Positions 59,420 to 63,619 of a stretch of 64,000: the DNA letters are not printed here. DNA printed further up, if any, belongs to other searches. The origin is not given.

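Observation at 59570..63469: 1299-aa nuclease-STAND-helical-repeat protein in a low-GC island: candidate Avs-like antiviral sensor in a picocyanobacterium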

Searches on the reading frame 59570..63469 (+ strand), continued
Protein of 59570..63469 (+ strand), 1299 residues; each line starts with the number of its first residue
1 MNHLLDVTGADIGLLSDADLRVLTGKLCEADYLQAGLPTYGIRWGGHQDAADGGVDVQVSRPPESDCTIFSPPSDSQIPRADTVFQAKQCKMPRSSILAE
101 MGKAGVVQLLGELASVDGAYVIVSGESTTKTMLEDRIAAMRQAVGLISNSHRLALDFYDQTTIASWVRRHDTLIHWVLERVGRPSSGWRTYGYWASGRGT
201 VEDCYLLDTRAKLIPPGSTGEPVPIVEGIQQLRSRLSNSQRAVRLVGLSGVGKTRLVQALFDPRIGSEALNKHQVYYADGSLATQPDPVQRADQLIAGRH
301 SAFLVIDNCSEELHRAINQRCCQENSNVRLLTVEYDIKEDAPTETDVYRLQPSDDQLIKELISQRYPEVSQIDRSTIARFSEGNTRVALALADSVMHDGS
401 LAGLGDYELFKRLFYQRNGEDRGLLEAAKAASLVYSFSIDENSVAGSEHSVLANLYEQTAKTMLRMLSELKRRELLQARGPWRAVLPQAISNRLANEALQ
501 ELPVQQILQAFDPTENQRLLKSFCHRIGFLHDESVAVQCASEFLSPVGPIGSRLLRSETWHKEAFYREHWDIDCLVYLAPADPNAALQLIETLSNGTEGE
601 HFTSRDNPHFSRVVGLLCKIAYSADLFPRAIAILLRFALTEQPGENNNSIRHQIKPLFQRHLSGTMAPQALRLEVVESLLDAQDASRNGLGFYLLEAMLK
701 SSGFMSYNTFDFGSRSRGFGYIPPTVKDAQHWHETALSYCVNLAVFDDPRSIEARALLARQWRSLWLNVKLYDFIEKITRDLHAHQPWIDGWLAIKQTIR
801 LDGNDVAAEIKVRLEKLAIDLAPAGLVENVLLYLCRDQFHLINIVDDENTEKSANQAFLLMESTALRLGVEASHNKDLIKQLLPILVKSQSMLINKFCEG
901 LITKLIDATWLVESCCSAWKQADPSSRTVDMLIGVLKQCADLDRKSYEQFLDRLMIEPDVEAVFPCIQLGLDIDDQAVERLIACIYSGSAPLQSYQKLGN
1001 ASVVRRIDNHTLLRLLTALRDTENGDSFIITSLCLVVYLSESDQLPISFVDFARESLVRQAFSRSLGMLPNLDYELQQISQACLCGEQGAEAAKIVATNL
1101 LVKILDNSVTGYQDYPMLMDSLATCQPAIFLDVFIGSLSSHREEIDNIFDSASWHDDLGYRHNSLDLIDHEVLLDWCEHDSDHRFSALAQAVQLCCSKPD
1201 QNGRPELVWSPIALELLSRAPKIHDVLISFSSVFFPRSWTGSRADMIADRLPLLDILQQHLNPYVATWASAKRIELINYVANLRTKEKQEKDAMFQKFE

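Call 24: search_protein_families(library=pfam, proteins=[L005:11334-12497:+, L005:12752-13540:+, L001:606-1784:+, L001:4768-8001:+, L001:1784-4759:+], max_evalue=0.01)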
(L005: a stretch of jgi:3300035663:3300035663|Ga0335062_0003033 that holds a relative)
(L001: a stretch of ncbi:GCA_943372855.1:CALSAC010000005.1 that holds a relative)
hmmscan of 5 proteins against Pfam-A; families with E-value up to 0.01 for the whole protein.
L005:11334-12497:+ (388 aa): 0 families

L005:12752-13540:+ (263 aa): 4 families
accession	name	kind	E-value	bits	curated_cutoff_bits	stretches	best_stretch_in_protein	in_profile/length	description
PF13175.12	AAA_15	-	1.8e-09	38.2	32.1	1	4-45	3-44/374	AAA ATPase domain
PF13304.12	AAA_21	-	2.7e-07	31.4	27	1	28-46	3-21/304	AAA domain, putative AbiEii toxin, Type IV TA system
PF13476.12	AAA_23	-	7.5e-05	23.9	27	1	7-47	2-42/201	AAA domain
PF02463.25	SMC_N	-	0.00028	20.8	40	1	4-56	2-56/220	RecF/RecN/SMC N terminal domain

L001:606-1784:+ (393 aa): 0 families

L001:4768-8001:+ (1078 aa): 6 families
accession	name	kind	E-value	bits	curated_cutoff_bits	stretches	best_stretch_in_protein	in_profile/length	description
PF00271.37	Helicase_C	-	4.3e-19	69.2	23.5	1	758-872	7-110/110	Helicase conserved C-terminal domain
PF00176.29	SNF2-rel_dom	-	3.6e-17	62.8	24.9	1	320-535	19-215/290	SNF2-related domain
PF04851.21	ResIII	-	6.5e-10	39.6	22.5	1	302-483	4-162/164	Type III restriction enzyme, res subunit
PF00270.35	DEAD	-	5.3e-06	26.7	26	1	304-484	2-161/167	DEAD/DEAH box helicase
PF13091.12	PLDc_2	-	0.0002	21.7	27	1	131-213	67-132/132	PLD-like domain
PF13872.12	AAA_34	-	0.0029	17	27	0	319-469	61-212/306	P-loop containing NTP hydrolase pore-1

L001:1784-4759:+ (992 aa): 4 families
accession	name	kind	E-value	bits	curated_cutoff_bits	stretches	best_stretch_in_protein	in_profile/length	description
PF06634.17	DUF1156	-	3.9e-16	59.4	24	1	9-58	1-49/73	Protein of unknown function (DUF1156)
PF01555.25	N6_N4_Mtase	-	1e-05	26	26.7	1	548-698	1-107/221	DNA methylase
PF03602.21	Cons_hypoth95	-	0.0049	17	24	0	545-595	111-156/182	Conserved hypothetical protein 95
PF02086.21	MethyltransfD12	-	0.0084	16.3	22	0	115-165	12-60/253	D12 class N6 adenine-specific DNA methyltransferase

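Call 28: find_related_loci(query=A1, collection=genome_contigs, flank=10000)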
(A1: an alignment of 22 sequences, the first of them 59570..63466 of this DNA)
Query A1 (1299 aa) in genome_contigs; peptide patterns used: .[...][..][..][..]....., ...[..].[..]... (x = any residue, [..] = any of these).
298 stretches matched a pattern; 282 encode a relative of the query (tblastn E <= 1e-3); the best 80 are kept; 80 distinct loci.
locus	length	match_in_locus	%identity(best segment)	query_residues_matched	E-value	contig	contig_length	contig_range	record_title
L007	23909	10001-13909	83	1-1299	0e+0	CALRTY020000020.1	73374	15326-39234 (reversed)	MAG: Chitinophaga pinensis isolate JJ-JE510-14-2-mx-bin544 genome assembly, contig: JJ-R2C3-114-C56, whole genome shotgu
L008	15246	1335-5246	69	1-1299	0e+0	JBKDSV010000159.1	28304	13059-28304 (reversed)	MAG: Cyanobacteriota bacterium isolate samp_4340_concoct_270 samp_4340_554951, whole genome shotgun sequence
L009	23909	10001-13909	69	1-1299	0e+0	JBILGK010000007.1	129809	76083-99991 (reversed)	MAG: Cyanobium sp. isolate ME2016-09-28_3300042471_group7_bin102 Rohwer_bin1328_scaffold_26_c1, whole genome shotgun seq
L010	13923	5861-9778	53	1-1299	0e+0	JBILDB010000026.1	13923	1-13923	MAG: Cyanobium sp. isolate ME2016-07-06_3300042374_group7_bin96 Rohwer_bin1326_scaffold_2097_c1, whole genome shotgun se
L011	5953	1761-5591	38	1-1299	0e+0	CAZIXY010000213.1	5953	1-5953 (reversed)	MAG TPA_asm: uncultured Desulfobacteraceae bacterium isolate binchicken_co256_358 genome assembly, contig: NODE_41213_le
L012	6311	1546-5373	38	1-1299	0e+0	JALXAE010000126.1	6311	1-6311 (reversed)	MAG: Syntrophobacterales bacterium isolate T2_metabat1_scaf2bin.240 T2_NODE_22297_length_6311_cov_1.222025, whole genome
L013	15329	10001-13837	37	1-1299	0e+0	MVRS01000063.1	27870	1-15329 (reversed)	MAG: Syntrophorhabdus sp. PtaU1.Bin058 A4E64_contig000063, whole genome shotgun sequence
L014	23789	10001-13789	37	1-1291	0e+0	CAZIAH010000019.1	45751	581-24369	MAG TPA_asm: uncultured bacterium isolate SRP323688_co1_225 genome assembly, contig: NODE_1489_length_45751_cov_9.440848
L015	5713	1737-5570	37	1-1299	0e+0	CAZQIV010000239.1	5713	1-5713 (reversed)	MAG TPA_asm: uncultured Lentimicrobiaceae bacterium isolate SRP191223_co1_241 genome assembly, contig: NODE_19704_length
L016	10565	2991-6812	36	4-1299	0e+0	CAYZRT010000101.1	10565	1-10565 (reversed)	MAG TPA_asm: uncultured Smithella sp. isolate SRP192927_co6_71 genome assembly, contig: NODE_16056_length_10565_cov_11.1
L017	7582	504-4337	37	1-1299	0e+0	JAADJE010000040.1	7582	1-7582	MAG: Gammaproteobacteria bacterium isolate M_MetaBat.99 contig-127_17269, whole genome shotgun sequence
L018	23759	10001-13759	38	1-1272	0e+0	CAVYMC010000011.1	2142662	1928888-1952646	MAG: uncultured Chloroflexia bacterium isolate MFD01299.bin.2.120 genome assembly, contig: contig_7523, whole genome sho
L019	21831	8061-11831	36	3-1287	0e+0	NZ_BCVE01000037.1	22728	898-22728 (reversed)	Niallia circulans NBRC 13626, whole genome shotgun sequence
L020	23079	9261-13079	36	4-1299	0e+0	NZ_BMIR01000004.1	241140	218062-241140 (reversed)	Pullulanibacillus camelliae strain CGMCC 1.15371 sequence04, whole genome shotgun sequence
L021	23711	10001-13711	36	4-1269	0e+0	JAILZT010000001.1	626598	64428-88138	MAG: Paenibacillus sp. isolate HOT.CON.154 Contig1, whole genome shotgun sequence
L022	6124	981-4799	36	4-1299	0e+0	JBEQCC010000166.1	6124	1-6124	MAG: Pelosinus sp. isolate 05_S201.semibin_refined.005_sub NODE_7527_length_6124_cov_1.160414:0-6124, whole genome shotg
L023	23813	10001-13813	36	4-1299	0e+0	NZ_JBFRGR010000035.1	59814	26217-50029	Paenibacillus sp. 2RAB27 SCAFFOLD_34, whole genome shotgun sequence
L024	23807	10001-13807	36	4-1299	0e+0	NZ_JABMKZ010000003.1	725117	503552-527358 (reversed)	Paenibacillus alba strain LMG 31323 NODE_2_length_725117_cov_19.004458, whole genome shotgun sequence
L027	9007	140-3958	36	1-1299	0e+0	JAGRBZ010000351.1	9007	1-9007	MAG: Anaerolineae bacterium isolate HKST-UBA12 NODE_352_length_9007_cov_9.380739, whole genome shotgun sequence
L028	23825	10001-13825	36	5-1299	0e+0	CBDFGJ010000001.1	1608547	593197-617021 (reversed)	MAG: Candidatus Azophilus sp. isolate f102704b-53fb-4e8e-be65-141b9fb3dbf7 genome assembly, contig: contig_1, whole geno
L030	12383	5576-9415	37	1-1299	0e+0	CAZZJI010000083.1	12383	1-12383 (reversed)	MAG TPA_asm: uncultured Gammaproteobacteria bacterium isolate SRP128015_co1_131 genome assembly, contig: NODE_8015_lengt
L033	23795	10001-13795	37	4-1299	0e+0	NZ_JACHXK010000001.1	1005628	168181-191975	Paenibacillus phyllosphaerae strain CECT 5862 Ga0372392_01, whole genome shotgun sequence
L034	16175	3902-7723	36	3-1299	0e+0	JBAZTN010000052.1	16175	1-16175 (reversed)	MAG: Methylobacter sp. isolate SO_2017_GW1_203 NODE_13461_length_16175_cov_2.100885_OW334_2017, whole genome shotgun seq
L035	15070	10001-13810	36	1-1299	0e+0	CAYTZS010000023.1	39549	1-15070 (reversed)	MAG TPA_asm: uncultured Saprospiraceae bacterium isolate SRP302895_co1_28 genome assembly, contig: NODE_1801_length_3954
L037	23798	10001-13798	35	4-1299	0e+0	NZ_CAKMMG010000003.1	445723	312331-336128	Paenibacillus auburnensis isolate CIP111892, whole genome shotgun sequence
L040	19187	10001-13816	36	1-1299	0e+0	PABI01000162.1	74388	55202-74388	MAG: Anaerolineaceae bacterium isolate NAT123 MHASMcontig_973468, whole genome shotgun sequence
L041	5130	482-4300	36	1-1299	0e+0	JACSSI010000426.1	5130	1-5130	MAG: Anaerolineae bacterium isolate CH7 contig-70_23315, whole genome shotgun sequence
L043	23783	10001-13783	37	1-1299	0e+0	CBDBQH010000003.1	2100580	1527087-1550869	MAG: Candidatus Poriferihabitaceae bacterium isolate 3f4a3f71-dd35-4c24-bd49-5cea3e77eff4 genome assembly, contig: conti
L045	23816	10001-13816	35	4-1299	0e+0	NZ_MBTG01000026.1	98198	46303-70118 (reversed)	Paenibacillus ferrarius strain CY1 CY1_scaffold32, whole genome shotgun sequence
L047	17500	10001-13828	36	3-1299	0e+0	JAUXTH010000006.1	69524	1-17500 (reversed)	MAG: Methylobacter sp. isolate C13_maxbin.026_sub C13_k141_301425, whole genome shotgun sequence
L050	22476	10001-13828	35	4-1299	0e+0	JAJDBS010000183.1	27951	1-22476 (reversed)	MAG: Nitrospirales bacterium isolate OFTM76 OFTM76_182, whole genome shotgun sequence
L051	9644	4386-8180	35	3-1299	0e+0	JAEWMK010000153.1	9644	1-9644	MAG: Bacillota bacterium isolate OH_PDB_133 k127_1502646, whole genome shotgun sequence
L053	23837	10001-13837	36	1-1299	0e+0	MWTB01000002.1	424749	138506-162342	MAG: Anaerolineae bacterium UTCFX1 contig_377, whole genome shotgun sequence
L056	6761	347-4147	34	4-1299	0e+0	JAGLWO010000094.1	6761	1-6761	MAG: Candidatus Cloacimonadota bacterium isolate RS_12_26 ZL285.bin.26.fa_94, whole genome shotgun sequence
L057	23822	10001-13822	35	3-1299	0e+0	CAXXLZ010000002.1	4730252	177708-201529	MAG: Thermodesulfobacteriota bacterium isolate 2fdc769d-9a05-4c3a-9363-a2f454578bb3 genome assembly, contig: contig_2, w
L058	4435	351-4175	34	4-1299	0e+0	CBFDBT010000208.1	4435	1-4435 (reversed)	MAG TPA_asm: uncultured Alphaproteobacteria bacterium isolate SRR26215677_concoct_115 genome assembly, contig: ERZ250734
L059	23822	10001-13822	35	1-1299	0e+0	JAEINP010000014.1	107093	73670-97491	MAG: Desulfatibacillum sp. isolate MAG7 NODE_201_length_107093_cov_9.511167, whole genome shotgun sequence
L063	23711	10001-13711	35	27-1299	0e+0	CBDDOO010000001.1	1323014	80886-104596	MAG: Arenicellales bacterium isolate a29debac-1c8f-4757-9535-86e5a3768f11 genome assembly, contig: contig_1, whole genom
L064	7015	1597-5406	35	4-1299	0e+0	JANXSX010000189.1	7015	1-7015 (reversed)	MAG: Isosphaeraceae bacterium isolate 338R_metabat_119 338R_k141_550017, whole genome shotgun sequence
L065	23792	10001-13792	34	4-1299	0e+0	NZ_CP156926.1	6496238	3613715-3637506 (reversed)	Sporomusa aerivorans strain DSM 13326 chromosome, complete genome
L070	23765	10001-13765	33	4-1299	0e+0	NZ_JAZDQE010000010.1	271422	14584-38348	Cohnella sp. 56 seq10, whole genome shotgun sequence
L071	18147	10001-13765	33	4-1299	0e+0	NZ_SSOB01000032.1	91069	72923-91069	Cohnella fermenti strain CC-MHH1044 contig032, whole genome shotgun sequence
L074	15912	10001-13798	32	4-1299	0e+0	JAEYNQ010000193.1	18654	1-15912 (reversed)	MAG: Bacillota bacterium isolate OH_CBB_11 k127_1899874, whole genome shotgun sequence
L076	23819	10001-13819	35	4-1299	0e+0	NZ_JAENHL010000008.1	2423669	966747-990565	Taklimakanibacter albus strain YIM B02566 GCM70020045_8, whole genome shotgun sequence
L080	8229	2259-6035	35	4-1299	0e+0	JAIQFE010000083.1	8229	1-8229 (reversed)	MAG: Terriglobia bacterium isolate SRVP_10 SR-VP_26_10_2019_B_40cm_scaffold_9547, whole genome shotgun sequence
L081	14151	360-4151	35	4-1299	0e+0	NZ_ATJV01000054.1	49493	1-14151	Thauera terpenica 58Eu Cont25, whole genome shotgun sequence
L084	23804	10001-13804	35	1-1299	0e+0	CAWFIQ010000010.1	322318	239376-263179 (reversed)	MAG: uncultured Alphaproteobacteria bacterium isolate MFD01916.bin.1.16 genome assembly, contig: contig_16539, whole gen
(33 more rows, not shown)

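Call 35: search_dna_similar(query=window:59570-63466:+, collection=plasmids, mode=protein, max_rows=25)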
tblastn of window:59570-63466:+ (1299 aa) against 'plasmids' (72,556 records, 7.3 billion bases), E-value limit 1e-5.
Records with a match: 43; places in all: 44; records where one place covers at least 80% of the query: 23.
Best place of each record, by identity: <60% 43.
By first word of the organism name: Rhizobium 11; Leptospira 4; Enterobacter 3; Sinorhizobium 2; Xanthomonas 2; Burkholderia 2; Vibrio 2; Legionella 1; Methylobacterium 1; Bacillus 1; and 14 more.
By predicted mobility (MOB-suite, as given by PLSDB): conjugative 21; non-mobilizable 20; mobilizable 2.
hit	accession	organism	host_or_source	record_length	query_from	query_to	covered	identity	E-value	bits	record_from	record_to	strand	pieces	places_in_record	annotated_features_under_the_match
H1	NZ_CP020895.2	Legionella longbeachae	Homo sapiens,Respiratory sample - sputum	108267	4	1299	100%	33.8%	0e+0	642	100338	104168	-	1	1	hypothetical protein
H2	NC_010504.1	Methylobacterium radiotolerans JCM 2831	-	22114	1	1299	100%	33.7%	0e+0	615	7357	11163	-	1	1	hypothetical protein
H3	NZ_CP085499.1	Bacillus cereus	coffee,cell culture,root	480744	1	1290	99%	33.4%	0e+0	691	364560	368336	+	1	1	hypothetical protein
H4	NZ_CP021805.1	Sinorhizobium meliloti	Medicago truncatula,Single Cell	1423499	4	1299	100%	33.0%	6e-118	641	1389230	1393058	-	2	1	none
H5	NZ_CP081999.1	Xanthomonas campestris pv. campestris str. CN13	-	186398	4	1299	100%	32.8%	0e+0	623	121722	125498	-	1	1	none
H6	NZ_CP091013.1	Burkholderia cenocepacia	-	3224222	4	1296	100%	31.9%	5e-167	561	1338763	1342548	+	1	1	none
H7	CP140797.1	Rhizobium beringeri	Trifolium pratense,whole organism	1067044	2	1299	98%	32.4%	5e-166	612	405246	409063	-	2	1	hypothetical protein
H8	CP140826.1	Rhizobium beringeri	Trifolium pratense,whole organism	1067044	2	1299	98%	32.4%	5e-166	612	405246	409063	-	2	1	hypothetical protein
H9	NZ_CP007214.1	Burkholderia plantarii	-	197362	4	1299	100%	31.5%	2e-164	553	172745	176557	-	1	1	hypothetical protein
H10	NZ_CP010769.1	Phaeobacter piscinae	cell culture,fish larvae aquaculture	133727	11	1297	99%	31.5%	5e-156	528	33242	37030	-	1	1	hypothetical protein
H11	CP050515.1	Rhizobium leguminosarum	Trifolium repens,cell culture,root ...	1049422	4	1247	96%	32.2%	3e-163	550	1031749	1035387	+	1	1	hypothetical protein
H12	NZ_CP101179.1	Xanthomonas campestris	-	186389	76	1299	94%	32.7%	2e-176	589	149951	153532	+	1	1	hypothetical protein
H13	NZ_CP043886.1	Leptospira interrogans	Homo sapiens,cell culture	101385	4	1291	99%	30.6%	1e-174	583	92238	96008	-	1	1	hypothetical protein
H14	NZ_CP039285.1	Leptospira interrogans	Homo sapiens,blood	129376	4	1291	99%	30.6%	1e-174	583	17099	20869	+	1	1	hypothetical protein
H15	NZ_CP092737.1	Leptospira interrogans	Homo sapiens,blood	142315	4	1291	99%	30.6%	1e-174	583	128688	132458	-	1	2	hypothetical protein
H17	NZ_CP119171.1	Enterobacter mori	Paris polyphylla,cell culture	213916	4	1299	100%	29.8%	2e-146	500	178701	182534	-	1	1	hypothetical protein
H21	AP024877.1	Vibrio halioticoli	-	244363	176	1299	87%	30.6%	5e-154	522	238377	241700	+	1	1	record has no annotation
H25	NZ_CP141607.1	Lelliottia sp. JS-SCA-14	whole organism,soil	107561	176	1299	87%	29.2%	4e-120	422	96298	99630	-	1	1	alpha/beta fold hydrolase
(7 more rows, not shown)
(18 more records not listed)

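Call 36: search_dna_similar(query=window:59570-63466:+, collection=phages, mode=protein, max_rows=15)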
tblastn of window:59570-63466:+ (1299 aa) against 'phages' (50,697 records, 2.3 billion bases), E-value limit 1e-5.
No match.

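Call 37: get_annotated_region(hit=H17, flank=5000)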
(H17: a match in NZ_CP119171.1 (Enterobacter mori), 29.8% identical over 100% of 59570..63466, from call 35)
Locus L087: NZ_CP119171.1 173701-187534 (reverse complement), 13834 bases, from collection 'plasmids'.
description: Enterobacter mori strain LgD10 plasmid unnamed, complete sequence
organism: Enterobacter mori (NCBI taxid 539813)
taxonomy: Bacteria; Pseudomonadota; Gammaproteobacteria; Enterobacterales; Enterobacteriaceae; Enterobacter; Enterobacter mori
host: -; source: Paris polyphylla,cell culture; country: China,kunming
typing (MOB-suite, as given by PLSDB): non-mobilizable
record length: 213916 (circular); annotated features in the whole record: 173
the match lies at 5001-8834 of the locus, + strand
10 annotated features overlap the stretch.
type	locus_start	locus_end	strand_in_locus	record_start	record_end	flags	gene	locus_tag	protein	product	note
CDS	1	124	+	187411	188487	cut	-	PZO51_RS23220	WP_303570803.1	hypothetical protein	-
CDS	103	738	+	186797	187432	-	-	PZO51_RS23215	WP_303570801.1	HNH endonuclease signature motif containing protein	-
CDS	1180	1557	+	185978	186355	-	-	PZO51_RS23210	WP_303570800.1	hypothetical protein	-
CDS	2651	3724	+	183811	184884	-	-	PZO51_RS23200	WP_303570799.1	Fic family protein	-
CDS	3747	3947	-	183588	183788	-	-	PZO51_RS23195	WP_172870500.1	hypothetical protein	-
CDS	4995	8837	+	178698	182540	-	-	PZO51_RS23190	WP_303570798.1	hypothetical protein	-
CDS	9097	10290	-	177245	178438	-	-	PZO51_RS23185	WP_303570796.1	hypothetical protein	-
CDS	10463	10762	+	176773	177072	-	-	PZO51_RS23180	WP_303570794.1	hypothetical protein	-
CDS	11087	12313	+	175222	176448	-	-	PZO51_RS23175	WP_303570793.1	RES family NAD+ phosphorylase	-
CDS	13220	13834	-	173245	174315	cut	-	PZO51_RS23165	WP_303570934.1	hypothetical protein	-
